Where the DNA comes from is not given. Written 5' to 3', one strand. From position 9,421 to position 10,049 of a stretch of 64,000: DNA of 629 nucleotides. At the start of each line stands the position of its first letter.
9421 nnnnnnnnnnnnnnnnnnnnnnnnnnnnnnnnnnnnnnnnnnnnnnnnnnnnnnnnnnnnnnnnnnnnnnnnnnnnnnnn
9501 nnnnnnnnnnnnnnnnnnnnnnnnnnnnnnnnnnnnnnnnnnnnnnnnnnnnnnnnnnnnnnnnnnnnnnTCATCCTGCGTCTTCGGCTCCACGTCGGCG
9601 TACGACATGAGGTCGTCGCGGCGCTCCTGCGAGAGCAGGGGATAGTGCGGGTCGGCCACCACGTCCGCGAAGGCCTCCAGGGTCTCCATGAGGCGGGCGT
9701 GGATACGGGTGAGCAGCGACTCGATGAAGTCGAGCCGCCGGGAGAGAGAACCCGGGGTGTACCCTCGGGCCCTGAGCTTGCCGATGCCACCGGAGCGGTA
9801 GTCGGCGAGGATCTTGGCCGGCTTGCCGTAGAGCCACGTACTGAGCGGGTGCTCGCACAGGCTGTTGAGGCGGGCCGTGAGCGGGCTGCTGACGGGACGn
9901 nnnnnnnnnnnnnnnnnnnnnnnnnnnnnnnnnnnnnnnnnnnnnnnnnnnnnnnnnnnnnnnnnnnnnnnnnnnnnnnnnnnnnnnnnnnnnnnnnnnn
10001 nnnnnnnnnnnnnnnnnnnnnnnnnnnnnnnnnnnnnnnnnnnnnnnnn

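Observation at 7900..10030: Two GC3-rich, actinobacteria-like genes embedded in native AT-rich promoter context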

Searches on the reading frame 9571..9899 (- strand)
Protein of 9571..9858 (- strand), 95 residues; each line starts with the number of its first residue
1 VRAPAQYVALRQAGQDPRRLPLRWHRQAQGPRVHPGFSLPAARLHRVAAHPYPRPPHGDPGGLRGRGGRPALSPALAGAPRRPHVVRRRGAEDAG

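Call 39: search_protein_families(library=pfam, proteins=[window:9571-9858:-], max_evalue=1)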
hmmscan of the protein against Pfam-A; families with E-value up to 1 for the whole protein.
window:9571-9858:- (95 aa): 0 families

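Call 80: predict_structure(protein=window:9627-9899:-)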
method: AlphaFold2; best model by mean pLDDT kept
length: 91 residues; sequences in the alignment: 1
mean_pLDDT: 81.7   pTM: 0.62
mean pLDDT of the five models: 81.7, 81.4, 67.8, 66.5, 60.8
residues with pLDDT >= 90: 28; 70-90: 44; 50-70: 16; < 50: 3
segments of 3 or more residues with pLDDT < 50: none
pLDDT, mean of each block of 10 residues (from residue 1): 76 84 65 89 91 90 90 90 65 40
secondary structure, 60 per line:
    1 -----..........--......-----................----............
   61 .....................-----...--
elements in order: H6-15 H18-23 H29-44 H49-81

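Call 84: fold_search(model_id=the predicted structure, library=pdb)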
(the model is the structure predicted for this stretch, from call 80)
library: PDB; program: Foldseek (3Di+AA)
matches with E <= 10: 15; with E <= 0.001: 0
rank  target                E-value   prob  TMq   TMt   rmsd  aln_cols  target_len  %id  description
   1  9ch3_D                5.6e+00  0.08  0.24  0.35   5.5        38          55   26  Structure of the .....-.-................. (SonM) and RiPP precursor (SonA-L63D) heteromeric complex (bound to SAH) (released 2025-01-29)
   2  3d1n_N                6.8e+00  0.11  0.42  0.45   7.6        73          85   18  Structure of human Brn-5 transcription factor in complex with corticotrophin-releasing hormone gene promoter (released 2009-05-26)
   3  9ch3_K                6.8e+00  0.06  0.25  0.36   6.1        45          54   24  Structure of the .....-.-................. (SonM) and RiPP precursor (SonA-L63D) heteromeric complex (bound to SAH) (released 2025-01-29)
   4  3d1n_P                6.8e+00  0.05  0.28  0.30   6.5        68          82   16  Structure of human Brn-5 transcription factor in complex with corticotrophin-releasing hormone gene promoter (released 2009-05-26)
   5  9ch7_F                7.7e+00  0.05  0.24  0.35   6.5        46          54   20  Structure of the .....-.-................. (SonM) and RiPP precursor (SonA-Y62A) heteromeric complex (bound to SAH - s (released 2025-01-29)
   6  9ch0_K                8.2e+00  0.05  0.25  0.36   6.1        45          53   24  Structure of the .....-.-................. (SonM) and RiPP precursor (SonA-I65W) heteromeric complex (bound to SAH) (released 2025-01-29)
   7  8t1s_D                8.2e+00  0.05  0.25  0.35   6.1        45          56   24  Structure of the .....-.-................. (SonM) and RiPP precursor (SonA with QSY deletion) heteromeric complex (bou (released 2023-11-22)
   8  1pcg_B                8.2e+00  0.04  0.34  0.16  10.9        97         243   16  Helix-stabilized cyclic peptides as selective inhibitors of steroid receptor-coactivator interactions (released 2003-10-28)
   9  2qse_A                8.7e+00  0.08  0.44  0.19   9.7        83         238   17  Crystal Structure of the Estrogen Receptor Alpha Ligand Binding Domain complexed with Burned Meat Compound 4-OH-PhIP (released 2008-03-18)
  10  3d1n_J                9.3e+00  0.04  0.27  0.28   6.4        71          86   20  Structure of human Brn-5 transcription factor in complex with corticotrophin-releasing hormone gene promoter (released 2009-05-26)
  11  2pnr_A                9.3e+00  0.03  0.28  0.08  10.6        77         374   16  Crystal Structure of the asymmetric Pdk3-l2 Complex (released 2007-08-21)
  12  2wl8_B                9.3e+00  0.02  0.21  0.18  10.7        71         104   14  X-ray crystal structure of Pex19p (released 2010-06-23)
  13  5dp0_B                9.9e+00  0.11  0.44  0.20   4.5        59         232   20  Crystal Structure of the ER-alpha Ligand-binding Domain in complex with a 4-fluorophenylamino-substituted triaryl-ethy (released 2016-05-04)
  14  2b23_B                9.9e+00  0.11  0.44  0.19   4.6        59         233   20  Human estrogen receptor alpha ligand-binding domain and a glucocorticoid receptor-interacting protein 1 NR box II pept (released 2006-09-19)
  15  4ewi_B                9.9e+00  0.01  0.18  0.18  10.6        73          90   11  Crystal structure of the NLRP4 Pyrin domain (released 2012-09-05)

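Call 85: fold_search(model_id=the predicted structure, library=viral)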
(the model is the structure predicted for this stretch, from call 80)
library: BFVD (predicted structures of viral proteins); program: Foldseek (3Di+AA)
matches with E <= 10: 39; with E <= 0.001: 0
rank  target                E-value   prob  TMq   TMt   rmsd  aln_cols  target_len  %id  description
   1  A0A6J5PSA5            1.4e+00  0.25  0.43  0.22   5.3        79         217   18  DNA repair protein Rad52/59/22 [uncultured Caudovirales phage]
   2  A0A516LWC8            3.1e+00  0.09  0.30  0.36   8.7        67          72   22  (no name in the UniProt tables at hand)
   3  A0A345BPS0            3.6e+00  0.04  0.23  0.22  10.6        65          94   15  (no name in the UniProt tables at hand)
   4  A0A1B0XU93            3.8e+00  0.08  0.30  0.37   8.0        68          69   22  (no name in the UniProt tables at hand)
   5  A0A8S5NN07            4.0e+00  0.12  0.40  0.38   7.3        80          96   18  Uncharacterized protein [Siphoviridae sp. ctQU013]
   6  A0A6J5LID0            4.6e+00  0.06  0.25  0.18  10.2        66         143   11  Scaffolding protein [uncultured Caudovirales phage]
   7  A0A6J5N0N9            4.9e+00  0.13  0.42  0.36   4.9        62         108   19  Uncharacterized protein [uncultured Caudovirales phage]
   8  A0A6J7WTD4            5.2e+00  0.06  0.34  0.14  12.5        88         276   14  Uncharacterized protein [uncultured Caudovirales phage]
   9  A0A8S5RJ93            5.6e+00  0.07  0.30  0.31  10.8        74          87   15  Uncharacterized protein [virus sp. ctML55]
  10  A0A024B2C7            5.6e+00  0.03  0.24  0.21  14.2        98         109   17  Uncharacterized protein [Bacillus phage Hoody T]
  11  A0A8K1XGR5            5.9e+00  0.08  0.39  0.11   9.1        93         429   15  (no name in the UniProt tables at hand)
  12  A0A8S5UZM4            5.9e+00  0.02  0.23  0.21   8.7        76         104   17  Uncharacterized protein [Siphoviridae sp. ctPNJ4]
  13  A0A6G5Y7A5            6.3e+00  0.09  0.45  0.30   4.8        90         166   18  (no name in the UniProt tables at hand)
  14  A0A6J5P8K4            6.3e+00  0.02  0.19  0.20  10.2        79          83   15  Uncharacterized protein [uncultured Caudovirales phage]
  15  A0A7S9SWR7            6.7e+00  0.09  0.45  0.43  10.2        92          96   12  Uncharacterized protein [Providencia phage PSTCR7]
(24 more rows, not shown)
